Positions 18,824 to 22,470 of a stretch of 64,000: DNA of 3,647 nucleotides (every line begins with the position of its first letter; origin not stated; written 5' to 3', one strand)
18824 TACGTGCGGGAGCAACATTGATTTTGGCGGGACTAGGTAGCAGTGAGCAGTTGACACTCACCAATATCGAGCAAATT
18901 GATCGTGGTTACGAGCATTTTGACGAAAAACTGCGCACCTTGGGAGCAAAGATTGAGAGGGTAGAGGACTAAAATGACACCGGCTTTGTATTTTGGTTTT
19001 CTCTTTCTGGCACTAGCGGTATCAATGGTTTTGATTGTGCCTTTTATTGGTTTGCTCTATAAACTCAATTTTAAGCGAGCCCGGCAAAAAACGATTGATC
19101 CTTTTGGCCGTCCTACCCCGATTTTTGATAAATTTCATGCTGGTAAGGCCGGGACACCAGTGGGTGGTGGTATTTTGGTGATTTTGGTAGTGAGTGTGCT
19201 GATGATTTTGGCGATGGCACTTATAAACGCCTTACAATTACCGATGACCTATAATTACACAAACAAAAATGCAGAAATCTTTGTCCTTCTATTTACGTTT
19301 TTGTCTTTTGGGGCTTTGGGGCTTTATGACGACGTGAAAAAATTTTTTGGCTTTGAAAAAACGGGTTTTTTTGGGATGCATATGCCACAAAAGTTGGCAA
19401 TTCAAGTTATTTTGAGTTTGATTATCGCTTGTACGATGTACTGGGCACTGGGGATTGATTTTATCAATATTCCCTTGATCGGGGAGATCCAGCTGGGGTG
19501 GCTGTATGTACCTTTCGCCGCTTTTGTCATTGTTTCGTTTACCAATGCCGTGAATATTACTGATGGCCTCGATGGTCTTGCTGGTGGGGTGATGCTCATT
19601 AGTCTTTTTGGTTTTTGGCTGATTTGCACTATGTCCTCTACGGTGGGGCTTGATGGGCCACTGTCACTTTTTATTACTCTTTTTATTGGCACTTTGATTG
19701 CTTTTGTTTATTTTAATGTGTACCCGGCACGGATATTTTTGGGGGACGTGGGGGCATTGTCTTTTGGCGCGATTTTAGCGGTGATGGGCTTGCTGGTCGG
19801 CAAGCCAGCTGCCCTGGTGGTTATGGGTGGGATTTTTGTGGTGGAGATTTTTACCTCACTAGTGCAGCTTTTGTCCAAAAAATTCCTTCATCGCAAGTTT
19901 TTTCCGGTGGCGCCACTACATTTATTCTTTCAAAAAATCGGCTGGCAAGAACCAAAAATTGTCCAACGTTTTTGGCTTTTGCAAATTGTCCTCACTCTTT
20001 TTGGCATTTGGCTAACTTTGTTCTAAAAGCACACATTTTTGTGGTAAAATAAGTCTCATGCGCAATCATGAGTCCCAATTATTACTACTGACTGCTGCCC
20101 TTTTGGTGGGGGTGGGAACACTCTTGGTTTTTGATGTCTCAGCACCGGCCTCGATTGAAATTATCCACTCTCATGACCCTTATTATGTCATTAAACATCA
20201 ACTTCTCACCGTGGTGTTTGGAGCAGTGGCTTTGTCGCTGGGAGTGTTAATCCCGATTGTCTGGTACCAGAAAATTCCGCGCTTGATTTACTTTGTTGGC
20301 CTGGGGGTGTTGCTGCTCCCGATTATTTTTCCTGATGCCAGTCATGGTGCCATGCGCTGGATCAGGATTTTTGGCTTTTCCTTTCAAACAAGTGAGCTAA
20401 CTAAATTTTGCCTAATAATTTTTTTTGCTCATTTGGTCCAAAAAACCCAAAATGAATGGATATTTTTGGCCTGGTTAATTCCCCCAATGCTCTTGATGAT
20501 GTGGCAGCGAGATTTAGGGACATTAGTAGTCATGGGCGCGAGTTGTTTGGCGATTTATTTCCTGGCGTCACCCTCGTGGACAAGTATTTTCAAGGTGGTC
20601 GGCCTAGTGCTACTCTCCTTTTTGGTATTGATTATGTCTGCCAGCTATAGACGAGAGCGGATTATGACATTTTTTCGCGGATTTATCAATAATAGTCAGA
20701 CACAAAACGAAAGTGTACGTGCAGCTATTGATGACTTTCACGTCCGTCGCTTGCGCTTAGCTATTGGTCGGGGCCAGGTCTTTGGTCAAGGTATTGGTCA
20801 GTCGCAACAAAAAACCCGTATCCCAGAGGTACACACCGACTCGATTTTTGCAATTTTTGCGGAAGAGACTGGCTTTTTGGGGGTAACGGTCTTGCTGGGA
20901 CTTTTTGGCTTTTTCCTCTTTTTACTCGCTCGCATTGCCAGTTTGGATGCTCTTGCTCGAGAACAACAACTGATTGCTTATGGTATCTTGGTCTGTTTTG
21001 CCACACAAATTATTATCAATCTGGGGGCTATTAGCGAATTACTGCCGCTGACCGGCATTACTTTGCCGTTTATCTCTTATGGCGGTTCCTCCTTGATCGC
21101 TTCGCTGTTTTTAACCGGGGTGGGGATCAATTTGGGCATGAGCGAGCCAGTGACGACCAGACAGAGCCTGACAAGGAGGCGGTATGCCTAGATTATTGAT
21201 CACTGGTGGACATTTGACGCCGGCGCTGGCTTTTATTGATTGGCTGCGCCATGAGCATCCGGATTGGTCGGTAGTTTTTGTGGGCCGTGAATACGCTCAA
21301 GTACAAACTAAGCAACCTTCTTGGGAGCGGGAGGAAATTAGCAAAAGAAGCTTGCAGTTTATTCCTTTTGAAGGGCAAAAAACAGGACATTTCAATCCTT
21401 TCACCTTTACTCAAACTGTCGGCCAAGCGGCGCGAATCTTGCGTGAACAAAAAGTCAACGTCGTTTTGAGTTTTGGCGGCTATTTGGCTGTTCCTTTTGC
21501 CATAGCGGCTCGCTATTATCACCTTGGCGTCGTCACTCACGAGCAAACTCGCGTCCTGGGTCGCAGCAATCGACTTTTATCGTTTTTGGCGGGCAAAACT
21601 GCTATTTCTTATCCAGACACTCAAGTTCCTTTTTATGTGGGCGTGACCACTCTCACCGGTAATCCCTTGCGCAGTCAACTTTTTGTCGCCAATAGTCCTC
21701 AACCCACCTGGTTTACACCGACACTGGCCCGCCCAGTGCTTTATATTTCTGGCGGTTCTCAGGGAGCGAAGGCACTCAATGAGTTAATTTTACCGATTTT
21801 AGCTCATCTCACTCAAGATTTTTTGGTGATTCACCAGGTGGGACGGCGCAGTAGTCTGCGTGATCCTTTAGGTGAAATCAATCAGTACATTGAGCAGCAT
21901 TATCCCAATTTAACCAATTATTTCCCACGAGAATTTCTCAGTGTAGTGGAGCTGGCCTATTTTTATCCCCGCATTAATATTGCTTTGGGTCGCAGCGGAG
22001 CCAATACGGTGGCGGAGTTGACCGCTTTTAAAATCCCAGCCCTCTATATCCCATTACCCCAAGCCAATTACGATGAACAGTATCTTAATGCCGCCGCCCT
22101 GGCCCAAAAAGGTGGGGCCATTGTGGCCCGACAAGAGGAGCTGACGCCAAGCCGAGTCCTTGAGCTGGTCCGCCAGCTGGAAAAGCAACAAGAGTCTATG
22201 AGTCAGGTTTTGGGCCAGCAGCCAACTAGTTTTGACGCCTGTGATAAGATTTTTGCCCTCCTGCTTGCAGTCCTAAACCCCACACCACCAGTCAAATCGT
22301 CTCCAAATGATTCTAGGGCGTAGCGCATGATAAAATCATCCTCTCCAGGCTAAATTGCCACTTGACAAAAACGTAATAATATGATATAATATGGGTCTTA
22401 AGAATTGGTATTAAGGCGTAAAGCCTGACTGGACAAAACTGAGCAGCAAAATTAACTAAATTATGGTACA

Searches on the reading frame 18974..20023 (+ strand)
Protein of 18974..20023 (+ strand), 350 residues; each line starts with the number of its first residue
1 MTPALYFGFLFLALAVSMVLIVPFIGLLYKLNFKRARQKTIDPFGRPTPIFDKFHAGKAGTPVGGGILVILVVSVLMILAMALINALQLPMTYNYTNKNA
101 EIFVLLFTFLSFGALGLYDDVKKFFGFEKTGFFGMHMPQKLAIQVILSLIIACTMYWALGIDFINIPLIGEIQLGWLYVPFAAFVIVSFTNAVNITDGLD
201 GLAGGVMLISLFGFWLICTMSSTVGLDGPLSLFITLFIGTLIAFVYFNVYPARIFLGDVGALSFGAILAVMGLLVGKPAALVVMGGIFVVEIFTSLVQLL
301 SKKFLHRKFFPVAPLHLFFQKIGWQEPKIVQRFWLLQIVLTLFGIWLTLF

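Call 32: search_protein_families(library=pfam, proteins=[window:18974-20023:+], max_evalue=0.00001)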
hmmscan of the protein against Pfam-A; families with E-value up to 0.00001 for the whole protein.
window:18974-20023:+ (350 aa): 1 family
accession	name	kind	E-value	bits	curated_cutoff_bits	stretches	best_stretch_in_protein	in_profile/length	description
PF00953.26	Glycos_transf_4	-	2.7e-31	109.1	27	1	103-274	2-158/160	Glycosyl transferase family 4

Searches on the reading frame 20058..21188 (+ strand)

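Call 33: search_protein_families(library=pfam, proteins=[window:20058-21188:+], max_evalue=0.00001)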
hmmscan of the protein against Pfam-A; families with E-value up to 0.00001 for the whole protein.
window:20058-21188:+ (377 aa): 1 family
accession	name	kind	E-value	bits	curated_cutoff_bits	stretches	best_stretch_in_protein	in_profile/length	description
PF01098.24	FTSW_RODA_SPOVE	-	3.2e-71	240.6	26.4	1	7-359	2-350/356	Cell cycle protein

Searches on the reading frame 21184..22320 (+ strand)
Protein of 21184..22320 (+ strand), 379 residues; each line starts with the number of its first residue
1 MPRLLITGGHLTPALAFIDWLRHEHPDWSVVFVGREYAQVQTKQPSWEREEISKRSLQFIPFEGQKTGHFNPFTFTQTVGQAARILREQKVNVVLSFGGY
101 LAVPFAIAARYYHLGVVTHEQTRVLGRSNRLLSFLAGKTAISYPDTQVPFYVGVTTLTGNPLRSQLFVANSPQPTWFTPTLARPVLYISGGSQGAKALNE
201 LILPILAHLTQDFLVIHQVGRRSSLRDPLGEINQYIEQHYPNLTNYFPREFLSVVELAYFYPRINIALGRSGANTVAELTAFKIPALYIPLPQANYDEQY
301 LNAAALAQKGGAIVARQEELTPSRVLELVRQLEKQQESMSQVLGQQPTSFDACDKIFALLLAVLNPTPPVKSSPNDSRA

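Call 33: search_protein_families(library=pfam, proteins=[window:21184-22320:+], max_evalue=0.00001)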
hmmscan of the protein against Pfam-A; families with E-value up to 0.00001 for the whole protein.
window:21184-22320:+ (379 aa): 2 families
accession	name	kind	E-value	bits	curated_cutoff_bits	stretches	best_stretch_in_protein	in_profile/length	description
PF04101.22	Glyco_tran_28_C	-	8.7e-27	94.6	22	1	186-338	2-146/166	Glycosyltransferase family 28 C-terminal domain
PF03033.26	Glyco_transf_28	-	7.1e-16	59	26.2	1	7-140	8-138/139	Glycosyltransferase family 28 N-terminal domain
